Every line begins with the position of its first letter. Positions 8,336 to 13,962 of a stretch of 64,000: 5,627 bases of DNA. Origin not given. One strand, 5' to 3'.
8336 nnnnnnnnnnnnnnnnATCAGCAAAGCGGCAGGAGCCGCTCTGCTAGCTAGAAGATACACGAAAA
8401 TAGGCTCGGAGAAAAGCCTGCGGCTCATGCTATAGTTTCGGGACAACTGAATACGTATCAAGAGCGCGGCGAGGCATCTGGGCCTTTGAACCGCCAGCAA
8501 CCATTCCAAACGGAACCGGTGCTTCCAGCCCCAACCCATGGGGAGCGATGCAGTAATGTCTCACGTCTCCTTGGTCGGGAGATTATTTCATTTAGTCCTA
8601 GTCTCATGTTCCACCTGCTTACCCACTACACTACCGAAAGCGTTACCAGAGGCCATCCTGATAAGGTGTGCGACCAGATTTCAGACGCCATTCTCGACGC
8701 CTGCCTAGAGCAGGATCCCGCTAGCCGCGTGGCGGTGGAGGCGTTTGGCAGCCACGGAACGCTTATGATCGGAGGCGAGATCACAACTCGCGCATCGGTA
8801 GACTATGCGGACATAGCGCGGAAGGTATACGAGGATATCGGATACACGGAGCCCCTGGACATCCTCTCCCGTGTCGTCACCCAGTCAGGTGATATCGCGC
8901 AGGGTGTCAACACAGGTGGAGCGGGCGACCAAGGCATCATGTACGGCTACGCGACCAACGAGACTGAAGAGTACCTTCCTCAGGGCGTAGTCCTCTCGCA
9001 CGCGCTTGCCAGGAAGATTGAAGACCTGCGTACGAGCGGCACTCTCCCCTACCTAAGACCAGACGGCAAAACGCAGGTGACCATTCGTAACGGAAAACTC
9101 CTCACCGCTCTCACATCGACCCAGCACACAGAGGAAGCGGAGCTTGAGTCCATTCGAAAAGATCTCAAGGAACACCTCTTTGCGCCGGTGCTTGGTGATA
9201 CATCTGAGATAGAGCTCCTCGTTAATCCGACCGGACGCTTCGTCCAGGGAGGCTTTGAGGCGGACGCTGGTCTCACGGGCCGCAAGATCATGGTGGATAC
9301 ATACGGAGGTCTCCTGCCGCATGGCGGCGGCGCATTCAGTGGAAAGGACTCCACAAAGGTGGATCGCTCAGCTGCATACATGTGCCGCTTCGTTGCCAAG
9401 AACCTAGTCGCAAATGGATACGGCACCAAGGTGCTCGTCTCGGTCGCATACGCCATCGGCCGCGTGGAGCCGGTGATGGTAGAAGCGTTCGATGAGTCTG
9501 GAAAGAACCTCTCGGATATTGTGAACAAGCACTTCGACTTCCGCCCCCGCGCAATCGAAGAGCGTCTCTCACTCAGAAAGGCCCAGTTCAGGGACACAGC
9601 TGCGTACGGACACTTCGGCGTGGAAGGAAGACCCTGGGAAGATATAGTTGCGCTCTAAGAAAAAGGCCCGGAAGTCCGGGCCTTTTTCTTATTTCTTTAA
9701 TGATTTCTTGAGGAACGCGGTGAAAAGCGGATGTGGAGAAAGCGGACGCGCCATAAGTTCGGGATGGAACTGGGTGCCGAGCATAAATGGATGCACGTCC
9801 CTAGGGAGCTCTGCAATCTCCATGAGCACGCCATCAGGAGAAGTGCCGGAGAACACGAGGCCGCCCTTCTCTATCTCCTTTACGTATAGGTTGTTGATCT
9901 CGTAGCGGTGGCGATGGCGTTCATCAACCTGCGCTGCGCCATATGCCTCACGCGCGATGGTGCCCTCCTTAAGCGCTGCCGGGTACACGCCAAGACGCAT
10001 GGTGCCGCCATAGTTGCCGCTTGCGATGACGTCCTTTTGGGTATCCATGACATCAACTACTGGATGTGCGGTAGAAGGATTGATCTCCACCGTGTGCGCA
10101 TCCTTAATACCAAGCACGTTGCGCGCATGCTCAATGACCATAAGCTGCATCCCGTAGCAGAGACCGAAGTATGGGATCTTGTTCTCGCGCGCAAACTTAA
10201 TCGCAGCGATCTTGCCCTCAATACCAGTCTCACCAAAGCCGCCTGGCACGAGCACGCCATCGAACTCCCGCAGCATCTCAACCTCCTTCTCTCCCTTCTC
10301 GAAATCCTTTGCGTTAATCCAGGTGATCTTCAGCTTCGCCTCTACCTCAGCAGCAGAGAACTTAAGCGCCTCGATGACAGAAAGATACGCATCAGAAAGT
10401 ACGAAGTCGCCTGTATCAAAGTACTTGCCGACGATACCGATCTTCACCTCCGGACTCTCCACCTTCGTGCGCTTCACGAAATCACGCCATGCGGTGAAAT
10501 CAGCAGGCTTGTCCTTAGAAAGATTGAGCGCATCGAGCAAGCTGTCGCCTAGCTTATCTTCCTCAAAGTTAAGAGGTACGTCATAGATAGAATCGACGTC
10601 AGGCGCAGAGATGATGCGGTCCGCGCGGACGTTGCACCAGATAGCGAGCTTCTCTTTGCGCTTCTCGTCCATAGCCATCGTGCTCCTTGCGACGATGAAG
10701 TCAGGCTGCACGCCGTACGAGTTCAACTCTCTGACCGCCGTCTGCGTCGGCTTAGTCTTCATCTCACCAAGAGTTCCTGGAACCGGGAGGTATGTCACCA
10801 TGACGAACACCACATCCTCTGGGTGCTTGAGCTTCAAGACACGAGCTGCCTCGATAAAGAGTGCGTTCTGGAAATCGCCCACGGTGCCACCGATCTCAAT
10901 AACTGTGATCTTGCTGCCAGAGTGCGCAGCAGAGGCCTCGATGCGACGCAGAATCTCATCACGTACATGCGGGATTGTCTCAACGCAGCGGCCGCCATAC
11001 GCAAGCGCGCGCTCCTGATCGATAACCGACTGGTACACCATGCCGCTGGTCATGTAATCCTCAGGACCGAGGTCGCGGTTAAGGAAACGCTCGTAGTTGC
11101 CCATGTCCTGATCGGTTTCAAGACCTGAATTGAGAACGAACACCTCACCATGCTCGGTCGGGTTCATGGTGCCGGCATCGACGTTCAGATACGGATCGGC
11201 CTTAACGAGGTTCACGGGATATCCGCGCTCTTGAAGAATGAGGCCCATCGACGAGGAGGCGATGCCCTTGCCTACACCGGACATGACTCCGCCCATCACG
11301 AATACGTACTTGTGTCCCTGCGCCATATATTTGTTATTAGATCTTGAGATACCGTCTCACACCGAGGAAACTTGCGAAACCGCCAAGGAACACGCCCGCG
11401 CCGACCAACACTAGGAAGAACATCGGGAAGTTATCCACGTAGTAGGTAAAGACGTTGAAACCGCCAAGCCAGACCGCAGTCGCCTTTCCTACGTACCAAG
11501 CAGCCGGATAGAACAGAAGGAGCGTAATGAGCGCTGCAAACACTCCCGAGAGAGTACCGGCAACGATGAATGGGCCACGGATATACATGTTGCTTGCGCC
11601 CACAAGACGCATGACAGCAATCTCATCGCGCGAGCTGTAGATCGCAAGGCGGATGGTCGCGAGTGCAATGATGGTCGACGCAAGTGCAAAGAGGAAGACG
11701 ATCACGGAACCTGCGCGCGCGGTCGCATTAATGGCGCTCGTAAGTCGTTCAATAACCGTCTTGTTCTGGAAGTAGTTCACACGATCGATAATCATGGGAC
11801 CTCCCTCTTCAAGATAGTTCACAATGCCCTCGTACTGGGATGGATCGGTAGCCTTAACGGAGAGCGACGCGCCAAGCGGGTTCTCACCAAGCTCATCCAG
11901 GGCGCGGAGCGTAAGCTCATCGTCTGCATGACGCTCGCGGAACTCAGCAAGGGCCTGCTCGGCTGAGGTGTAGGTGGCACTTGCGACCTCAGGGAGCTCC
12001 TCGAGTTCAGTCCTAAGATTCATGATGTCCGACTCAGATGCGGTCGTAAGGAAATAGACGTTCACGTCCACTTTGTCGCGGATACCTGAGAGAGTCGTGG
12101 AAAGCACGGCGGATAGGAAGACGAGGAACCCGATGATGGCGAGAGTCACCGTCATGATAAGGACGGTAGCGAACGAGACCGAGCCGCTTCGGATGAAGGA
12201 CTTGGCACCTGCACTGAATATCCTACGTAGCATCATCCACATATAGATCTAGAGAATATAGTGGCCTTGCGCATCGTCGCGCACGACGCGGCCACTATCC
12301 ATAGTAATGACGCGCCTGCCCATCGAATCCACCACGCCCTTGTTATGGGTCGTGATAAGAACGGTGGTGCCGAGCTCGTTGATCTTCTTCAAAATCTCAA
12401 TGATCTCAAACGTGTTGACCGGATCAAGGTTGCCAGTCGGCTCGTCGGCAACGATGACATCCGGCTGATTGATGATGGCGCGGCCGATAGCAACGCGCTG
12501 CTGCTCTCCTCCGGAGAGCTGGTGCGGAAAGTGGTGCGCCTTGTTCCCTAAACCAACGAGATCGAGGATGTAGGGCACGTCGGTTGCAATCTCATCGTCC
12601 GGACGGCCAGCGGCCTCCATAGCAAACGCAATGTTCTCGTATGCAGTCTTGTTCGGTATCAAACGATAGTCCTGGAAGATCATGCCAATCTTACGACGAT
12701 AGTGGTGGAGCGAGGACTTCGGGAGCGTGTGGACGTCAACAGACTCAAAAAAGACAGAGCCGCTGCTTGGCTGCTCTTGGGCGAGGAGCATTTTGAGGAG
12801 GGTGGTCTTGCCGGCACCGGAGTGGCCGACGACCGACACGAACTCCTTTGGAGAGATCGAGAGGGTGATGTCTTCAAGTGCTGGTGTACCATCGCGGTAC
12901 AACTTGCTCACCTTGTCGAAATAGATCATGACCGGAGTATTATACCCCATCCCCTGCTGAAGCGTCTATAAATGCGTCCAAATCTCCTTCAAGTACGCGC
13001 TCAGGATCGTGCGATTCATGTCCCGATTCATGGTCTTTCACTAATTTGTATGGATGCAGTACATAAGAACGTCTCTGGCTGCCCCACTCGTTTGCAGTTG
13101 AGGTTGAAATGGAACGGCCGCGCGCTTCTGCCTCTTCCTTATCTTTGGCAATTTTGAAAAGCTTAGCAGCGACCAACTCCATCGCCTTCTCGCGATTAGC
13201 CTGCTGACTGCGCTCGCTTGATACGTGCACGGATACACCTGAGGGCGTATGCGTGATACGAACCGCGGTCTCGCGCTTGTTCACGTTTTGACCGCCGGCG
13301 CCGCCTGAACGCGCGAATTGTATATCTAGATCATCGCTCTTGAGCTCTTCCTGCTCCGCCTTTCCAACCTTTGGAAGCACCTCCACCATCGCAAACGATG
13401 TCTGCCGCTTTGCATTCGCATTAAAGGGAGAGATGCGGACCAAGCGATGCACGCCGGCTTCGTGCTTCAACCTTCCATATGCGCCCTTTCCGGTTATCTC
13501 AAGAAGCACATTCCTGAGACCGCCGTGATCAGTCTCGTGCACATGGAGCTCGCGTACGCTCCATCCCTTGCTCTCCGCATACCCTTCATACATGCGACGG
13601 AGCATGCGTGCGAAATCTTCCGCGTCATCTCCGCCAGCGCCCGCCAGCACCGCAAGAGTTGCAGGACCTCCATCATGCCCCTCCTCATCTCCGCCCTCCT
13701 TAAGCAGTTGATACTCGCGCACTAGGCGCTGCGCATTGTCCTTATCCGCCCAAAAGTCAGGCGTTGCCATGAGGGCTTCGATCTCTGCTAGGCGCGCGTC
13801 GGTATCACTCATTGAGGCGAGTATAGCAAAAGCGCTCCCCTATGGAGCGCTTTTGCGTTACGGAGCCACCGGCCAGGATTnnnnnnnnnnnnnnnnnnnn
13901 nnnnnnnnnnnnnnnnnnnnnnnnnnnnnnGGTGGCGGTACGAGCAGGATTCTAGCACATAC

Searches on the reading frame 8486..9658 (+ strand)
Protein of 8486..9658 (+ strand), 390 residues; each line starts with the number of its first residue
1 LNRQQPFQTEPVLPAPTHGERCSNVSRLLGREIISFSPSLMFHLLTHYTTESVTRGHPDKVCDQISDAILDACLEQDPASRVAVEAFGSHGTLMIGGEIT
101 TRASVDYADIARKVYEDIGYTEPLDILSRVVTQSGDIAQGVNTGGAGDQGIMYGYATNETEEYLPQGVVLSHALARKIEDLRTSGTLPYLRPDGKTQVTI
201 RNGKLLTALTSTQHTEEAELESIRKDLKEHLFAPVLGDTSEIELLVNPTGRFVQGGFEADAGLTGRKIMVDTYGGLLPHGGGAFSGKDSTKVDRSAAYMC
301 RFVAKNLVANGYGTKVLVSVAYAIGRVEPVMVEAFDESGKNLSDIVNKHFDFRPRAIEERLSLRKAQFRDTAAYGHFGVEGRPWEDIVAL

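Call 45: search_protein_families(library=pfam, proteins=[window:8486-9658:+], max_evalue=0.001)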
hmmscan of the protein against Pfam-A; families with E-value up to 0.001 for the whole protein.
window:8486-9658:+ (390 aa): 3 families
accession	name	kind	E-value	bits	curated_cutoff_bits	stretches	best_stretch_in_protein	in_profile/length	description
PF02773.21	S-AdoMet_synt_C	-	1e-50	171.7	25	1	255-385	2-137/138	S-adenosylmethionine synthetase, C-terminal domain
PF02772.21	S-AdoMet_synt_M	-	1.4e-32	112.8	29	1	145-252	3-120/120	S-adenosylmethionine synthetase, central domain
PF00438.25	S-AdoMet_synt_N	-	3.2e-31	108.2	33.1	1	47-123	3-79/99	S-adenosylmethionine synthetase, N-terminal domain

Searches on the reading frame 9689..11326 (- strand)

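Call 45: search_protein_families(library=pfam, proteins=[window:9689-11326:-], max_evalue=0.001)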
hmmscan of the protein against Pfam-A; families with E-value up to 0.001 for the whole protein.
window:9689-11326:- (545 aa): 4 families
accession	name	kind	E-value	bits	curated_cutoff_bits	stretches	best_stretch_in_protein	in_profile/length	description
PF06418.20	CTP_synth_N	-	4.8e-99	331.5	26.1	1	6-269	1-265/265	CTP synthase N-terminus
PF00117.34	GATase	-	8.9e-36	123.8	22.8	1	310-540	2-189/190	Glutamine amidotransferase class-I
PF07722.19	Peptidase_C26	-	5.5e-06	26.8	20.5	1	373-523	95-219/219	Peptidase C26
PF01656.29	CbiA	-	0.00039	20.8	25.4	1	14-141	6-54/125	CobQ/CobB/MinD/ParA nucleotide binding domain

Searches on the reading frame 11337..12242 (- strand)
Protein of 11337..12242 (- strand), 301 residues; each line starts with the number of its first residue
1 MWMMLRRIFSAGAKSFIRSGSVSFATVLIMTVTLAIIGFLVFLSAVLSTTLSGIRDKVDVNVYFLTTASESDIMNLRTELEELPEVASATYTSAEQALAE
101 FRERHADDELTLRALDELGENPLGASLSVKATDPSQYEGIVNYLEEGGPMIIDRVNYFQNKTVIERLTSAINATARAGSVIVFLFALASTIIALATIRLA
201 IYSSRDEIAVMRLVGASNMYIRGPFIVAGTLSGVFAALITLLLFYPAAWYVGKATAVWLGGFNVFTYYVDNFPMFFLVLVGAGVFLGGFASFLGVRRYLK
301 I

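Call 45: search_protein_families(library=pfam, proteins=[window:11337-12242:-], max_evalue=0.001)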
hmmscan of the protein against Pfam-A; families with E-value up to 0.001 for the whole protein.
window:11337-12242:- (301 aa): 2 families
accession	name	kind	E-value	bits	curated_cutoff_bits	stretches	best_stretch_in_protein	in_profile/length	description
PF18075.7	FtsX_ECD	-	3.4e-17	63.3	23.5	1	58-145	1-88/96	FtsX extracellular domain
PF02687.27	FtsX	-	9.8e-11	42.2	25.5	1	180-301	2-118/120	FtsX-like permease C-terminal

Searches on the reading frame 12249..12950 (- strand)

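Call 45: search_protein_families(library=pfam, proteins=[window:12249-12950:-], max_evalue=0.001)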
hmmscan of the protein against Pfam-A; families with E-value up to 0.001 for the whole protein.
window:12249-12950:- (233 aa): 10 families
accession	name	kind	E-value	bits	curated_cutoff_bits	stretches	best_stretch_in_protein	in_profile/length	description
PF00005.33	ABC_tran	-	1.3e-35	123.4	25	1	25-172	1-136/137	ABC transporter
PF13304.12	AAA_21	-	1.4e-08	35.6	27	1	161-208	254-304/304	AAA domain, putative AbiEii toxin, Type IV TA system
PF13401.12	AAA_22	-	1.4e-05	25.8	27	1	35-87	5-53/130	AAA domain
PF13175.12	AAA_15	-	8.6e-05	22.7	32.1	0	25-76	14-68/374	AAA ATPase domain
PF02463.25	SMC_N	-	0.00016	21.6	40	0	35-215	24-209/220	RecF/RecN/SMC N terminal domain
PF00931.28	NB-ARC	-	0.00059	19.6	23.5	0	35-58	19-41/248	NB-ARC domain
PF13191.12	AAA_16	-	0.00068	20.6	32.6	1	34-74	24-63/167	AAA ATPase domain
PF03193.22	RsgA_GTPase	-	0.00082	19.7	30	0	25-66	97-137/174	RsgA GTPase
PF02492.25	cobW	-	0.00086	19.4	20.7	0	39-60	4-25/180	CobW/HypB/UreG, nucleotide-binding domain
PF19993.5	DO-GTPase2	-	0.00088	19.4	27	0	37-75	2-42/226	Double-GTPase 2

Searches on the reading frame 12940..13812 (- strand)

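Call 45: search_protein_families(library=pfam, proteins=[window:12940-13812:-], max_evalue=0.001)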
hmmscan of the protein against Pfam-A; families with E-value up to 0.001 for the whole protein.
window:12940-13812:- (290 aa): 2 families
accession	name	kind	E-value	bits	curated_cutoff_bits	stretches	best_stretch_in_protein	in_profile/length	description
PF03462.23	PCRF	-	1.5e-40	139.5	24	1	45-143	96-194/194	PCRF domain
PF00472.26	RF-1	-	6.8e-33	113.5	35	1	156-261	6-115/116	RF-1 domain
